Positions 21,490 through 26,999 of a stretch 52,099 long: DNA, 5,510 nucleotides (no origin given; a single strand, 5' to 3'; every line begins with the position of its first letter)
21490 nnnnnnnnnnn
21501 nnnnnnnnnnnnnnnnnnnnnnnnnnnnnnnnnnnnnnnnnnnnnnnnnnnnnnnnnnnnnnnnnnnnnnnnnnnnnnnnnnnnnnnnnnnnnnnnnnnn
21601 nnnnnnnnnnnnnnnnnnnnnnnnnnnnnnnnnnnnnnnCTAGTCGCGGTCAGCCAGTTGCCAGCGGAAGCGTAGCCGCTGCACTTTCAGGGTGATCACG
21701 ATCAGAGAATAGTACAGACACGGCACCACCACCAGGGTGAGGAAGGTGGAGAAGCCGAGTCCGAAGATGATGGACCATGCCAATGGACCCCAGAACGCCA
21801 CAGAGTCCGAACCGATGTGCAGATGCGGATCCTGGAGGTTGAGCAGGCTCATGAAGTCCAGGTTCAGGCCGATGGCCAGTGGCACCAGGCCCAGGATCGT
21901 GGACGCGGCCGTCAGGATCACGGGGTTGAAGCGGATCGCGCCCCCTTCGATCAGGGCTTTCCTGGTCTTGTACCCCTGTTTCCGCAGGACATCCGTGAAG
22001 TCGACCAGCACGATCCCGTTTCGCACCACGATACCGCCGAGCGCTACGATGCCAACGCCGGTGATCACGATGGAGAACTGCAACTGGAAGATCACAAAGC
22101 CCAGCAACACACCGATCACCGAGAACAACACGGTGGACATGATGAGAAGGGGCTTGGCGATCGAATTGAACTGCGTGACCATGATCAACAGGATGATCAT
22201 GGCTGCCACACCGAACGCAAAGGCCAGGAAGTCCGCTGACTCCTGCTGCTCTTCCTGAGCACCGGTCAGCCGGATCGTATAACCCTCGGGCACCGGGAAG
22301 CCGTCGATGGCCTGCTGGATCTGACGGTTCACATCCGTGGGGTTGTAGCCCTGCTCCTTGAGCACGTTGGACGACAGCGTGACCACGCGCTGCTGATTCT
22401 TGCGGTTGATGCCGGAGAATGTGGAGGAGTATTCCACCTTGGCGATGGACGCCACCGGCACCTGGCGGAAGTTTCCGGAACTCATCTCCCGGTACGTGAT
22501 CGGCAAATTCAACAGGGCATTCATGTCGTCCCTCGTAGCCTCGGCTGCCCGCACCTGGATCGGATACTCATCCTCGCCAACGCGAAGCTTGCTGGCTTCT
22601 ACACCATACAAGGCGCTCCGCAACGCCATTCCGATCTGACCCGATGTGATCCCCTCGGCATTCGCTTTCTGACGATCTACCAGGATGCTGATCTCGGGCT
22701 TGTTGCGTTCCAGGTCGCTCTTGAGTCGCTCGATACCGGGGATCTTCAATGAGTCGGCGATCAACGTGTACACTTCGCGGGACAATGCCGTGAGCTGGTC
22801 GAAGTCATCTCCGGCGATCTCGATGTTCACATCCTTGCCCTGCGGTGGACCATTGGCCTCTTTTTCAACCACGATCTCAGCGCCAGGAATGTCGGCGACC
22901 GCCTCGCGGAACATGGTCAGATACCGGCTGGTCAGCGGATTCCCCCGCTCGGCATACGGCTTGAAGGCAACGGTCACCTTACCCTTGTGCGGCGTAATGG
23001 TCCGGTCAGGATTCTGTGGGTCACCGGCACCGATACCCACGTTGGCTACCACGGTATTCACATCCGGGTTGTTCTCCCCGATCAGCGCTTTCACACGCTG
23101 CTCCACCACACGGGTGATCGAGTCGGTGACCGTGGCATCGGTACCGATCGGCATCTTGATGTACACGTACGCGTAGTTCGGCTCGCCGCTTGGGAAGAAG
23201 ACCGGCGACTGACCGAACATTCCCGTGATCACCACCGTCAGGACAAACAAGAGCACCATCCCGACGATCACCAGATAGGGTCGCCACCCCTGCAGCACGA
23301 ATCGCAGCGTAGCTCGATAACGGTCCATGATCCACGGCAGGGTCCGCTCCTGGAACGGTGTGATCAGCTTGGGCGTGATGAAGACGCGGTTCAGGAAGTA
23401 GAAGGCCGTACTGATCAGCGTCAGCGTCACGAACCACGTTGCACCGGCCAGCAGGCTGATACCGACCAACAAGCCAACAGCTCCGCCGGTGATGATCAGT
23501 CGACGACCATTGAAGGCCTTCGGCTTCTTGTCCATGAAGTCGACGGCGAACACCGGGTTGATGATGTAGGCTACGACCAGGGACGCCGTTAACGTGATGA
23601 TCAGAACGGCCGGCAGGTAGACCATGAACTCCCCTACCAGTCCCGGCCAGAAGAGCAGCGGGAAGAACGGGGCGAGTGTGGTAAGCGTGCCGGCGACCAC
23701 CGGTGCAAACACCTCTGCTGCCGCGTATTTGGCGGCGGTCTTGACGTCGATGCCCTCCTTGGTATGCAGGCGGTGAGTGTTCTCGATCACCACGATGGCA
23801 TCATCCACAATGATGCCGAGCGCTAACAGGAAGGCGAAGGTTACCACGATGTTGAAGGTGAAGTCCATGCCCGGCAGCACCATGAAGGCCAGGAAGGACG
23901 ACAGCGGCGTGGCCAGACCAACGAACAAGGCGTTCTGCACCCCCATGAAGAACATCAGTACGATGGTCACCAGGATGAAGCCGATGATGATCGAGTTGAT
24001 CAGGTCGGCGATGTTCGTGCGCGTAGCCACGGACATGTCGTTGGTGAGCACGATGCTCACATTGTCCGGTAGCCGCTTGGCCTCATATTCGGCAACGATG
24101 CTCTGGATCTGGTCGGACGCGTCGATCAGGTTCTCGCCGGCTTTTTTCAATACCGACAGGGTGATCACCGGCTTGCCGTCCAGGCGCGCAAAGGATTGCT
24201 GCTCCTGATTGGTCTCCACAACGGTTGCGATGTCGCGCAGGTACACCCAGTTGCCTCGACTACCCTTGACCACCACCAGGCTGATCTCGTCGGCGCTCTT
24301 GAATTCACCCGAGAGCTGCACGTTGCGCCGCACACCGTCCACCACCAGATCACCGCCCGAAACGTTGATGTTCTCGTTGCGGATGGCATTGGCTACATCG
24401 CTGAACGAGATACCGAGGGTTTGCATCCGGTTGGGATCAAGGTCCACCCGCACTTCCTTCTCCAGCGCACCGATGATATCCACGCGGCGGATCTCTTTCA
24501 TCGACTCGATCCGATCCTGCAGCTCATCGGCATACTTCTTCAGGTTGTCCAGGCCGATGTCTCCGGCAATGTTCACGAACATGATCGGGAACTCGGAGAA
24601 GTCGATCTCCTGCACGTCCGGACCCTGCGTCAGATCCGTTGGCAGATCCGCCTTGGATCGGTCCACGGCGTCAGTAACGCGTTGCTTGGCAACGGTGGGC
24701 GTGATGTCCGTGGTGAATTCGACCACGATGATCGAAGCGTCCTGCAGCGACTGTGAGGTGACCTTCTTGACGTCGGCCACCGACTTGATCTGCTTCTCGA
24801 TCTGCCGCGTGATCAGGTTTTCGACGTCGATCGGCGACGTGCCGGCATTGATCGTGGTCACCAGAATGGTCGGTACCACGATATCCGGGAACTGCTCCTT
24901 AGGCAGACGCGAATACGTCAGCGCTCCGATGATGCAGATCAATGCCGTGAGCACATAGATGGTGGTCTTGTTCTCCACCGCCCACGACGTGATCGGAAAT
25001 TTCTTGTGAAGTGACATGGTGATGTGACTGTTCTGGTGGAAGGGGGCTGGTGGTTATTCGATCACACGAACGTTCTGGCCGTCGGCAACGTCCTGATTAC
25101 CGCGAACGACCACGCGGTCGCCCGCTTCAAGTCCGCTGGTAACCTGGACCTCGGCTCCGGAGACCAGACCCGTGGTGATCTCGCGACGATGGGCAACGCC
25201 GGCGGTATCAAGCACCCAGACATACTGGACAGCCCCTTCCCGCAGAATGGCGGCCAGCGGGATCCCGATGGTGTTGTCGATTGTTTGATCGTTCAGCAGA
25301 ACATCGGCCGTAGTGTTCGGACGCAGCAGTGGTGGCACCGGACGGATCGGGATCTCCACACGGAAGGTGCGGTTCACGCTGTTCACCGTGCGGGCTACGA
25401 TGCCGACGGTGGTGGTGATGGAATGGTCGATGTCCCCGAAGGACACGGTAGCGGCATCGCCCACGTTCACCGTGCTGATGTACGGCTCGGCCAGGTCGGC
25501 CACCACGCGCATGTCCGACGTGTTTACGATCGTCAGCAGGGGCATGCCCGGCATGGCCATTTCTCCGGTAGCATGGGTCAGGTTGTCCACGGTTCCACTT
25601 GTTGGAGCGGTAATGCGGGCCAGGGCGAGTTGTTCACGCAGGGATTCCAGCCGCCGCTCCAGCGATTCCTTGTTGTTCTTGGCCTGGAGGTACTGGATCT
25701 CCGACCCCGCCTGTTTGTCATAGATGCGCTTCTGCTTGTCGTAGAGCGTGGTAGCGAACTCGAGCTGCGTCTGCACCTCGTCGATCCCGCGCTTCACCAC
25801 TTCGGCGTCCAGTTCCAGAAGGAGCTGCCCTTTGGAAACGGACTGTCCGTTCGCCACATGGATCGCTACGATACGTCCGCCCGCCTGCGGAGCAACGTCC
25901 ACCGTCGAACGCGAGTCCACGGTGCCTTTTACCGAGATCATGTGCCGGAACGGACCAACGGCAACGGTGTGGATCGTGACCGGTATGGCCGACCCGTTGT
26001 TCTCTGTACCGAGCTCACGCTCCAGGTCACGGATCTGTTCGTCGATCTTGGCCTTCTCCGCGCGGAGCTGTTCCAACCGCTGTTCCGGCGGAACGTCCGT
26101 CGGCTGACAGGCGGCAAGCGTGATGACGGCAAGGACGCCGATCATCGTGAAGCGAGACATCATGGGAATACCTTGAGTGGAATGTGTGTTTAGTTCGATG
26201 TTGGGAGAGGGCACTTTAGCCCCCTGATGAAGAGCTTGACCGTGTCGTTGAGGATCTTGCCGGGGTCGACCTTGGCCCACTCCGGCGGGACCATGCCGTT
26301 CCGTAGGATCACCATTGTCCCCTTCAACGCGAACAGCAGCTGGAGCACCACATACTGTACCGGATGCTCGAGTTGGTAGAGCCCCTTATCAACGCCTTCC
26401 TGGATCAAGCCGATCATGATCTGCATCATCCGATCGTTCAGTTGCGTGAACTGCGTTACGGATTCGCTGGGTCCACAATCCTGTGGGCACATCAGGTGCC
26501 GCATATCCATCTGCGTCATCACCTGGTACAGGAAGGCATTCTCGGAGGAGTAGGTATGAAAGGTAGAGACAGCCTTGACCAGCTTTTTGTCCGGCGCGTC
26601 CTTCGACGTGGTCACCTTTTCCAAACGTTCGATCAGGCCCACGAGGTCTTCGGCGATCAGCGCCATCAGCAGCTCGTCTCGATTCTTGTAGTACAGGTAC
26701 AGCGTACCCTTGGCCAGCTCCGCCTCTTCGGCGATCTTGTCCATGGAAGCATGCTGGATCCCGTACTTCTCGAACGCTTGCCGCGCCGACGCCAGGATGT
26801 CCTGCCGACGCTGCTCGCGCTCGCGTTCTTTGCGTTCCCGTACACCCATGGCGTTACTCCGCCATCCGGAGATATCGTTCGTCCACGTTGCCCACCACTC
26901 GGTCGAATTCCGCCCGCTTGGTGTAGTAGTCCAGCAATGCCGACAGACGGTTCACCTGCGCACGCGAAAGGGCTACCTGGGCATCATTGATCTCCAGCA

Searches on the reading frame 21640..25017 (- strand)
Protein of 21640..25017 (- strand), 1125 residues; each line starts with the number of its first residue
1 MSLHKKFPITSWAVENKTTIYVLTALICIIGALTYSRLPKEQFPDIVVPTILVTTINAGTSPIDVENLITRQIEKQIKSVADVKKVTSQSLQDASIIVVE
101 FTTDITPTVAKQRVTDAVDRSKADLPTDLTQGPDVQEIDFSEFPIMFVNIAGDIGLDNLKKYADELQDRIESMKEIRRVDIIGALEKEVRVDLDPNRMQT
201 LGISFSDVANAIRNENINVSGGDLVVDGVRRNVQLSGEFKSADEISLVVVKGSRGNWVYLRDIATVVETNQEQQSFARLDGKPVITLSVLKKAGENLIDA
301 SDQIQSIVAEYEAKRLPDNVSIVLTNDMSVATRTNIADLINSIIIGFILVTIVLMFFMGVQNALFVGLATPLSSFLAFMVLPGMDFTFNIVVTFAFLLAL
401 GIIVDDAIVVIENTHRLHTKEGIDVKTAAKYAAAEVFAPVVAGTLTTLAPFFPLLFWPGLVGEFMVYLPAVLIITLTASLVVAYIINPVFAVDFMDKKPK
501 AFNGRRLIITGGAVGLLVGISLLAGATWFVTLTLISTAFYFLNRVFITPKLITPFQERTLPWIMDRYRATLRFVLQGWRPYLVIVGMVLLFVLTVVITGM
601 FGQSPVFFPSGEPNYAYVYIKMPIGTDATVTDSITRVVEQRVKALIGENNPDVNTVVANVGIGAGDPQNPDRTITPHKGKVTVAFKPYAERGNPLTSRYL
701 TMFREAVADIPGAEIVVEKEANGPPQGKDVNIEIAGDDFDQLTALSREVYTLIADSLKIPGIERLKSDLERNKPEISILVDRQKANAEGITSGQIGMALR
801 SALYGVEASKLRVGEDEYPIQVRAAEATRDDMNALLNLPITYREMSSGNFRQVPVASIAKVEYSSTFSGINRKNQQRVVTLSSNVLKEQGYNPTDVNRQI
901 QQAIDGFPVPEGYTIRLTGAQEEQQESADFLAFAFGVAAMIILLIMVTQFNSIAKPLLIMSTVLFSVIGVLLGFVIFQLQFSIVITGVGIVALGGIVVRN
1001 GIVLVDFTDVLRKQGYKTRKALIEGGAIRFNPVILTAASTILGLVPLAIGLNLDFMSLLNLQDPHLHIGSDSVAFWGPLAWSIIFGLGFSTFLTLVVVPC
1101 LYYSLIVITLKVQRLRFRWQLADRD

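Call 8: search_protein_families(library=pfam, proteins=[window:21640-25017:-], max_evalue=0.01)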
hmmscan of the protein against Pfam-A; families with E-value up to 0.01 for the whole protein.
window:21640-25017:- (1125 aa): 2 families
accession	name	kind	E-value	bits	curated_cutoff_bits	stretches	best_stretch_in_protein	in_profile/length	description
PF00873.25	ACR_tran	-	1.7e-176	589.3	28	2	11-500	3-495/1021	AcrB/AcrD/AcrF family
PF03176.21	MMPL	-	1.4e-06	28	20.5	1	859-978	72-192/333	MMPL family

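Call 9: search_protein_families(library=ncbifam, proteins=[window:21640-25017:-], max_evalue=0.01)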
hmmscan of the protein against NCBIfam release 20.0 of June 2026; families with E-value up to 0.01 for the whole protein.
window:21640-25017:- (1125 aa): 11 families
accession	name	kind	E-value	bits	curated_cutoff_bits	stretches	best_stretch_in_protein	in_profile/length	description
NF033617.1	RND_permease_2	subfamily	4.6e-150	501.6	1250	2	19-501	10-494/1009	multidrug efflux RND transporter permease subunit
NF000282.2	RND_permease_1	subfamily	1e-114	384.5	1250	1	21-1050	12-990/1029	multidrug efflux RND transporter permease subunit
TIGR00914.1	2A0601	subfamily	3.8e-103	346.1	701.45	2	9-498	5-510/1051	CusA/CzcA family heavy metal efflux RND transporter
TIGR00915.1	2A0602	subfamily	6.7e-98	328.9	940.35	2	21-497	13-499/1050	efflux RND transporter permease subunit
NF007798.0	PRK10503.1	equivalog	1.2e-87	294.6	1584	2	22-497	25-501/1040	MdtB/MuxB family multidrug efflux RND transporter permease subunit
NF007905.0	PRK10614.1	equivalog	7.4e-82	275.5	1774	2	20-499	14-494/1025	multidrug efflux RND transporter permease subunit MdtC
NF007133.0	PRK09579.1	equivalog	1.2e-81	274.7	1763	2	20-495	14-489/1017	multidrug efflux RND transporter permease subunit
NF007842.1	PRK10555.1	equivalog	6.7e-66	222.9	1854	2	18-494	10-496/1036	multidrug efflux RND transporter permease AcrD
NF000037.1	RND_perm_OqxB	exception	4.2e-63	213.5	2200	2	20-493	14-497/1050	multidrug efflux RND transporter permease subunit OqxB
NF007131.0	PRK09577.1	equivalog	1.5e-54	185.1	1768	2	19-491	11-492/1045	multidrug efflux RND transporter permease subunit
NF011706.2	PRK15127.1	equivalog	2.3e-52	178.1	2150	2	19-495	11-497/1049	multidrug efflux RND transporter permease subunit AcrB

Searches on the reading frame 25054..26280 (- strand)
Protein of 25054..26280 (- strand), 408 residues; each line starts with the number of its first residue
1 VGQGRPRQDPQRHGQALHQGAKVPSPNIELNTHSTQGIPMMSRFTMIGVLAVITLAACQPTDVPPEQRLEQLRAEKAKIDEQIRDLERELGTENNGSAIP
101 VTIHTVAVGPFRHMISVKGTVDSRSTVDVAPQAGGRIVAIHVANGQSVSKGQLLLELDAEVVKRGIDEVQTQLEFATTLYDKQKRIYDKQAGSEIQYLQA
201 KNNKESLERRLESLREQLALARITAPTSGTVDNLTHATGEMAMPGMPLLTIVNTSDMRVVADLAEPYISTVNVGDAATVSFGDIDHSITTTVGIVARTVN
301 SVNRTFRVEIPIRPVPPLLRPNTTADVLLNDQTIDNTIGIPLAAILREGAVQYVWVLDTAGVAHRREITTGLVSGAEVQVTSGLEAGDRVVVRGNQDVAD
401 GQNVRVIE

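Call 53: search_protein_families(library=pfam, proteins=[window:25054-26280:-], max_evalue=0.00001)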
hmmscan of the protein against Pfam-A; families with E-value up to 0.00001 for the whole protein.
window:25054-26280:- (408 aa): 3 families
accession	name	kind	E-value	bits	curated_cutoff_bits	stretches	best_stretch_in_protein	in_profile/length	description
PF16576.10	HlyD_D23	-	1.7e-23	83.5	30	1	113-325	4-214/214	Barrel-sandwich domain of CusB or HlyD membrane-fusion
PF13437.12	HlyD_3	-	3.3e-15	57.2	22.2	1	223-319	2-103/106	HlyD family secretion protein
PF13533.13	Biotin_lipoyl_2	-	2.5e-09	37.2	29.8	1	129-158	3-32/32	Biotin-lipoyl like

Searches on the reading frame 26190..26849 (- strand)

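Call 97: search_protein_families(library=pfam, proteins=[window:26190-26849:-], max_evalue=0.001)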
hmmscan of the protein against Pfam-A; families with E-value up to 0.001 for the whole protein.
window:26190-26849:- (219 aa): 1 family
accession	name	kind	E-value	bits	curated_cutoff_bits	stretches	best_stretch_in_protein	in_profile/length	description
PF00440.29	TetR_N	-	4.4e-12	46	24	1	18-63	1-46/47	Bacterial regulatory proteins, tetR family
